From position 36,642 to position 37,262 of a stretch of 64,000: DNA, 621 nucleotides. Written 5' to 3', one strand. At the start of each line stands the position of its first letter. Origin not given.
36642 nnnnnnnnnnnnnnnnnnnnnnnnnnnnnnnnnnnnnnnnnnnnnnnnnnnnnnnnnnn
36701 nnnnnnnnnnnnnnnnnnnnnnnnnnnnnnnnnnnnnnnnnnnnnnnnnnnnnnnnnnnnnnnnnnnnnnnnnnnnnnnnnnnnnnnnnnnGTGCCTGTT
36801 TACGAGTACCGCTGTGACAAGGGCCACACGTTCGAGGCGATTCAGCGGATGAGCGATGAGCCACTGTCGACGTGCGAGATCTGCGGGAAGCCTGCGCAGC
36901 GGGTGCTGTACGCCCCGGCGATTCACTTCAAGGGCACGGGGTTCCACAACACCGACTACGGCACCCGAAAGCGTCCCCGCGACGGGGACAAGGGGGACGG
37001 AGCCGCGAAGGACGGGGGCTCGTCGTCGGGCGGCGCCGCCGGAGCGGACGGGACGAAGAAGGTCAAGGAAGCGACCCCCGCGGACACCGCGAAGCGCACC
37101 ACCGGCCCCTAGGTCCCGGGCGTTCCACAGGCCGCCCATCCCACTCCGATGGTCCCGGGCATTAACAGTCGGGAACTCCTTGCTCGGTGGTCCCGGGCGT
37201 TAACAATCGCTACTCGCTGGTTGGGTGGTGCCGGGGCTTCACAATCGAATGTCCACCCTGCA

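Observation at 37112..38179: REPtron-like element: Y1 (RAYT-type) transposase bracketed by nested inverted REP doublets with 38-bp phasing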

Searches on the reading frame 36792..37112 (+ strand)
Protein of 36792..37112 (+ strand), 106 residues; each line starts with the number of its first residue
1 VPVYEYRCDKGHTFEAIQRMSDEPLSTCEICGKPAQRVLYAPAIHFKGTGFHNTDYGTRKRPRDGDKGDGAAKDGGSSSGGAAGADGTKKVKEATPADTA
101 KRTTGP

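Call 67: search_protein_families(library=pfam, proteins=[window:36792-37112:+], max_evalue=0.001)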
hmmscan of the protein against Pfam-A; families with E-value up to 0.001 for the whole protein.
window:36792-37112:+ (106 aa): 1 family
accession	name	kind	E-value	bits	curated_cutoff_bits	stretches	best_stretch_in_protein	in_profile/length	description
PF09723.15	Zn_ribbon_8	-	1.1e-14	54.5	34.4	1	1-39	1-41/41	Zinc ribbon domain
